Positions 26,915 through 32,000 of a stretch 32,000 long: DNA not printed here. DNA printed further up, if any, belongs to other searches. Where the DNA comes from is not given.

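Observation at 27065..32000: Type I PKS with enediyne-type domain order and an in-cis phosphopantetheinyl transferase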

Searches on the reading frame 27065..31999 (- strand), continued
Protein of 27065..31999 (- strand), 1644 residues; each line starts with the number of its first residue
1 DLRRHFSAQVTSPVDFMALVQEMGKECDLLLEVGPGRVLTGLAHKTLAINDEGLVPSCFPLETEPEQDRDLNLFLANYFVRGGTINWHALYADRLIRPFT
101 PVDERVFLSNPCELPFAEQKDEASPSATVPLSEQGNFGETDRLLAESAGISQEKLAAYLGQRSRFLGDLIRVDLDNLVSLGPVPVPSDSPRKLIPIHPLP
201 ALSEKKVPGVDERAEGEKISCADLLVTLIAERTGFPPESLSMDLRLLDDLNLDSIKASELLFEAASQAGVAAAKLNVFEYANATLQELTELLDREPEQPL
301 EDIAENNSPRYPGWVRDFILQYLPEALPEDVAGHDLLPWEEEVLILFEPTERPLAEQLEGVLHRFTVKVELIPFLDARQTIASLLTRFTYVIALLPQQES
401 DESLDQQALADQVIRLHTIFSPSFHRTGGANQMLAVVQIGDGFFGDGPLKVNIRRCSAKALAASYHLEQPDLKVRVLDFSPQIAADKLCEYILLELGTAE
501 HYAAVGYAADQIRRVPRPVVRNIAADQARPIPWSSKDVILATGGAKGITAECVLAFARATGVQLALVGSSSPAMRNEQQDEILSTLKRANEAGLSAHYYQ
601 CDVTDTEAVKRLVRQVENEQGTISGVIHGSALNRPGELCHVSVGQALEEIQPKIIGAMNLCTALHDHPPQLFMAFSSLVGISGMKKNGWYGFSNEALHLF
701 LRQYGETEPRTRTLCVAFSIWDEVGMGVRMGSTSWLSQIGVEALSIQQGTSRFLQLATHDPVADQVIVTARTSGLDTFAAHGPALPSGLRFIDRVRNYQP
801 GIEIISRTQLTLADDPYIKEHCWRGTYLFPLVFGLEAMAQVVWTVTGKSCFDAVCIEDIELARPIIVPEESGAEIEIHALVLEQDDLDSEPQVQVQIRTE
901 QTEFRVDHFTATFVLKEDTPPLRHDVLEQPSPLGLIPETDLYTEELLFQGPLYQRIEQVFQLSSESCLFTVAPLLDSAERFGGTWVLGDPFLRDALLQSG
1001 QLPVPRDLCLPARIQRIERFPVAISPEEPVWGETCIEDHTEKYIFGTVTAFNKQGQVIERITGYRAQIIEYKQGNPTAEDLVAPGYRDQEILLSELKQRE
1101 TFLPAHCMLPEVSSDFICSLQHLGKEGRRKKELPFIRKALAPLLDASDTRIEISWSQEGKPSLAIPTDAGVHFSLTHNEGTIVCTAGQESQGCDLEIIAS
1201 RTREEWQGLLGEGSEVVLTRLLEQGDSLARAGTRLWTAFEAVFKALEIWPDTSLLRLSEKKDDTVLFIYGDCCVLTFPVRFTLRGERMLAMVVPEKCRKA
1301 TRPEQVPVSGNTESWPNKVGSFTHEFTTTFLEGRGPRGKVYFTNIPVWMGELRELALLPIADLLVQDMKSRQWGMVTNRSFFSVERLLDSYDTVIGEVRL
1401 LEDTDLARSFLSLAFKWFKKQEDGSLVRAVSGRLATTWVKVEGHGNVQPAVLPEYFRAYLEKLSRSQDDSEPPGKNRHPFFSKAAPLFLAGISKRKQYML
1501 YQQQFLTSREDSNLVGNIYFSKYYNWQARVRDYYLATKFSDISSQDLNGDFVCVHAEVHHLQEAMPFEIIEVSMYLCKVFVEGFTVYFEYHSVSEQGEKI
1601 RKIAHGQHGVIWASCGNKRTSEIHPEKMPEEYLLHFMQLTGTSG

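Call 52: get_annotated_region(hit=H1, flank=12000)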
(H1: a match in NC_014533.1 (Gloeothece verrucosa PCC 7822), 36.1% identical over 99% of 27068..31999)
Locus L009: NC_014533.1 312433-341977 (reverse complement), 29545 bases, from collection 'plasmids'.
description: Gloeothece verrucosa PCC 7822 plasmid Cy782201, complete sequence
organism: Gloeothece verrucosa PCC 7822 (NCBI taxid 497965)
taxonomy: Bacteria; Cyanobacteriota; Cyanophyceae; Chroococcales; Aphanothecaceae; Gloeothece; Gloeothece verrucosa; Gloeothece verrucosa PCC 7822
host: -; source: fresh water in rice field; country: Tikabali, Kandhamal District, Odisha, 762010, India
typing (MOB-suite, as given by PLSDB): non-mobilizable; mating-pair formation MPF_T
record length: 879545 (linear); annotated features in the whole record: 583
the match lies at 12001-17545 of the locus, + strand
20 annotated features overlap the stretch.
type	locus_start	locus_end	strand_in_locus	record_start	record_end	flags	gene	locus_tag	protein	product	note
CDS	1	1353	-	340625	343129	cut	-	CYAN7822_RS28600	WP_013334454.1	SBBP repeat-containing protein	-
CDS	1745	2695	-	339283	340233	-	-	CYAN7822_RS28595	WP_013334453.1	o-succinylbenzoate synthase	-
CDS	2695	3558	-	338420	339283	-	-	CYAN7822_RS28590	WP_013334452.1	alpha/beta fold hydrolase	-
CDS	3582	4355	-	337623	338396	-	-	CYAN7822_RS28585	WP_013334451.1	hypothetical protein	-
CDS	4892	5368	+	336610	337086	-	-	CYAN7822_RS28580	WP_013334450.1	hypothetical protein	-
CDS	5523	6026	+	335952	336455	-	-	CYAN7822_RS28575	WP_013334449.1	hypothetical protein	-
CDS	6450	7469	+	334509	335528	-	-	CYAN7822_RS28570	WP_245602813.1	ParA family protein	-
CDS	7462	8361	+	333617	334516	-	-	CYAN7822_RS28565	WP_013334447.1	hypothetical protein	-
CDS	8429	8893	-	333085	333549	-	-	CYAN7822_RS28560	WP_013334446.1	hypothetical protein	-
CDS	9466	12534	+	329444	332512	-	-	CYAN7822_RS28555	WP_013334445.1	type I polyketide synthase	-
CDS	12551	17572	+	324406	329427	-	-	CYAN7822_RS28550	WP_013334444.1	SDR family NAD(P)-dependent oxidoreductase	-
CDS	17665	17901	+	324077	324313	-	-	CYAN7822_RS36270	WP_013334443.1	hypothetical protein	-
CDS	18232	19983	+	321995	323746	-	-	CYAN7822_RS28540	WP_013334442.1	tryptophan 7-halogenase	-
CDS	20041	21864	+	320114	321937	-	-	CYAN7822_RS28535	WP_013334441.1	tryptophan 7-halogenase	-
CDS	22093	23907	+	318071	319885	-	-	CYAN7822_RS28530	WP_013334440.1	tryptophan 7-halogenase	-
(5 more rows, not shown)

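Call 68: search_protein_families(library=pfam, proteins=[L001:8534-9796:+, L002:8764-9975:+, L001:7600-8406:+], max_evalue=1)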
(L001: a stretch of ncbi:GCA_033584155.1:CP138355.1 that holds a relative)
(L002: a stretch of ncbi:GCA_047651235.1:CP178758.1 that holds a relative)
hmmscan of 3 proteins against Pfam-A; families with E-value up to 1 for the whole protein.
L001:8534-9796:+ (420 aa): 0 families

L002:8764-9975:+ (403 aa): 0 families

L001:7600-8406:+ (268 aa): 2 families
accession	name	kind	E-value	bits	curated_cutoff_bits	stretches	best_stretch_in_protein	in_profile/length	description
PF17131.11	LolA_like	-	1.2e-64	217.8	30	1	83-266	3-184/184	Outer membrane lipoprotein-sorting protein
PF07044.18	DUF1329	-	1.5e-10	41.4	23.1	2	69-128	127-189/368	Protein of unknown function (DUF1329)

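Call 69: find_homologous_proteins(query=L001:8534-9796:+, max_evalue=0.00001)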
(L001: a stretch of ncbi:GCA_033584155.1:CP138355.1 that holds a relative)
Query L001:8534-9796:+ (420 aa): 1720 proteins with E <= 0.00001 among 8000 candidates; the best 120 are listed.
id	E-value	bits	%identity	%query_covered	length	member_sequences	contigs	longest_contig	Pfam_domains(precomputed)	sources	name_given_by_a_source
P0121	3.2e-280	947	100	100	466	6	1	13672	-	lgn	-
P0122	4.8e-206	703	79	91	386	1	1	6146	-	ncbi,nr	ncbi:MAG: hypothetical protein D3903_06365 [Candidatus Electrothrix sp. GM3_4]|nr:hypothetical prote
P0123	1.4e-205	701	80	90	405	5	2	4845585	-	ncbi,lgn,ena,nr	ncbi:MAG: hypothetical protein QTN59_00785 [Candidatus Electrothrix communis]|nr:MAG: hypothetical p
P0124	6.6e-205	699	78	93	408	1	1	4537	-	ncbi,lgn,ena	-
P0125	7.0e-205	699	78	91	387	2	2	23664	-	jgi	jgi:hypothetical protein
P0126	1.8e-202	691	74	100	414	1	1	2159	-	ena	-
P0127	6.8e-200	682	78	90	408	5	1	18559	-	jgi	jgi:hypothetical protein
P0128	8.9e-199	679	80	85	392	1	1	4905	-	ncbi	ncbi:MAG: hypothetical protein WBM35_09625, partial [Candidatus Electrothrix sp.]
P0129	1.9e-198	678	77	90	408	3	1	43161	-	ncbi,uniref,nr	ncbi:hypothetical protein H206_01163 [Candidatus Electrothrix aarhusensis]|uniref:Phosphate-selectiv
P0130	8.5e-198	675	74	93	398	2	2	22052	-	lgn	-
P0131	4.0e-196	670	76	90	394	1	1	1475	-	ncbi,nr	ncbi:MAG: hypothetical protein D3922_11645 [Candidatus Electrothrix sp. AR1]|nr:hypothetical protein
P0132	1.9e-193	661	72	96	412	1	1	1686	-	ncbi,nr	ncbi:MAG: hypothetical protein D3910_18555 [Candidatus Electrothrix sp. ATG2]|nr:hypothetical protei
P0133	1.9e-191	655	78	87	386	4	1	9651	-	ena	-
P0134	8.1e-190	649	72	93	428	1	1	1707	-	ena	-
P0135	8.6e-190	649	73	93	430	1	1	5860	-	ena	-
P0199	2.6e-128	447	53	90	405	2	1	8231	PF06980.18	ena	-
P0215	2.2e-127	443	51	94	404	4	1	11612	PF06980.18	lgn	-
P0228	5.7e-127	442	52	90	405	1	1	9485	PF06980.18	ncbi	-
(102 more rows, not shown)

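Call 86: find_encoding_contigs(protein=P0006, flank=7000, max_places=1)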
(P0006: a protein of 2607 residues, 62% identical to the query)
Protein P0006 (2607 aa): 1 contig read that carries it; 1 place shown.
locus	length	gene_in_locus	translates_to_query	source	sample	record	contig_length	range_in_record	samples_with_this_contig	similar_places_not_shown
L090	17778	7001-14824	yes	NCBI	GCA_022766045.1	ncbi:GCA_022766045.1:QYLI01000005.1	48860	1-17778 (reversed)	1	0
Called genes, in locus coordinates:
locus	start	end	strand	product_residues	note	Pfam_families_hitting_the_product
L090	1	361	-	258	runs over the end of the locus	-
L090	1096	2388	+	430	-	PF13435:Cytochrome_C554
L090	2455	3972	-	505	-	PF03330:DPBB_1, PF05036:SPOR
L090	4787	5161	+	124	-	-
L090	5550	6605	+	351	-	PF11760:CbiG_N, PF01890:CbiG_C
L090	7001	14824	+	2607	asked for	PF00109:ketoacyl-synt, PF02801:Ketoacyl-synt_C, PF00698:Acyl_transf_1, PF00106:adh_short, PF08659:KR, PF13561:adh_short_C2 (weak), PF21089:PKS_DH_N, PF14765:PS-DH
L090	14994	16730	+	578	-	-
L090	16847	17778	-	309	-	PF02579:Nitro_FeMo-Co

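Call 87: find_encoding_contigs(protein=P0010, flank=7000, max_places=1)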
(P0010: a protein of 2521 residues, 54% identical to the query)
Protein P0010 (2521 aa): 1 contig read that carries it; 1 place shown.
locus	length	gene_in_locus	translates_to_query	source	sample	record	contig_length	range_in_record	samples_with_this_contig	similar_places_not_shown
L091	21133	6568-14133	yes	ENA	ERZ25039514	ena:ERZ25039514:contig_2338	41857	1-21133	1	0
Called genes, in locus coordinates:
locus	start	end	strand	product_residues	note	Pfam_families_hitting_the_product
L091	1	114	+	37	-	?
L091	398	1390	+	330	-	PF11760:CbiG_N, PF01890:CbiG_C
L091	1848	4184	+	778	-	PF00873:ACR_tran (weak), PF03176:MMPL, PF02460:Patched (weak), PF12349:Sterol-sensing (faint), PF03176:MMPL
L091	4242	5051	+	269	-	PF07044:DUF1329 (faint), PF17131:TP_0789-like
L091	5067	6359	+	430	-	-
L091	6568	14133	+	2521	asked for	PF00109:ketoacyl-synt, PF02801:Ketoacyl-synt_C, PF00698:Acyl_transf_1, PF00106:adh_short, PF08659:KR, PF13561:adh_short_C2, PF21089:PKS_DH_N, PF14765:PS-DH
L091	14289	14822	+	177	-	PF19935:DUF6398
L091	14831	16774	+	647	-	PF00270:DEAD, PF00271:Helicase_C, PF16124:RecQ_Zn_bind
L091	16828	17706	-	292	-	PF19783:DUF6268 (faint)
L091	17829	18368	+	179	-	-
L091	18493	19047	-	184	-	PF13274:SocA_Panacea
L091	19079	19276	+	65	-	-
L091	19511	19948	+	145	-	-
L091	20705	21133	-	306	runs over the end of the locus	PF17827:PrmC_N, PF03602:Cons_hypoth95, PF05175:MTS, PF06325:PrmA (weak), PF13847:Methyltransf_31 (weak), PF08242:Methyltransf_12 (faint), PF13649:Methyltransf_25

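Call 88: find_encoding_contigs(protein=P0004, flank=7000, max_places=1)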
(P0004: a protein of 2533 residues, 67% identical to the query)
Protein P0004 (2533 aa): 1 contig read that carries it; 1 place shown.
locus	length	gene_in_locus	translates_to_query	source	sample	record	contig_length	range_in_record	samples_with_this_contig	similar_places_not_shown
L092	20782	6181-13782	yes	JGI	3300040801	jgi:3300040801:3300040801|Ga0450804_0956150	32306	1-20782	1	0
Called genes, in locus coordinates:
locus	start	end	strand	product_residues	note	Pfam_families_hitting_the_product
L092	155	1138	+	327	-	PF11760:CbiG_N, PF11761:CbiG_mid (weak), PF01890:CbiG_C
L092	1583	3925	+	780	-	PF03176:MMPL, PF00873:ACR_tran (faint), PF02460:Patched, PF12349:Sterol-sensing (weak), PF03176:MMPL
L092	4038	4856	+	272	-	PF07044:DUF1329 (faint), PF17131:TP_0789-like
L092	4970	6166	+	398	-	-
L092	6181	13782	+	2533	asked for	PF00109:ketoacyl-synt, PF02801:Ketoacyl-synt_C, PF00698:Acyl_transf_1, PF00106:adh_short, PF08659:KR, PF13561:adh_short_C2 (weak), PF21089:PKS_DH_N, PF14765:PS-DH (weak)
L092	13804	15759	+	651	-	PF00270:DEAD, PF00271:Helicase_C, PF16124:RecQ_Zn_bind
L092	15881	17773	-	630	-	PF01145:Band_7 (weak)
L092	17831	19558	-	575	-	-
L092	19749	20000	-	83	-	PF00011:HSP20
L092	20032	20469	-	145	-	PF27746:Small_heat_shock_put (weak), PF00011:HSP20, PF17886:ArsA_HSP20 (weak)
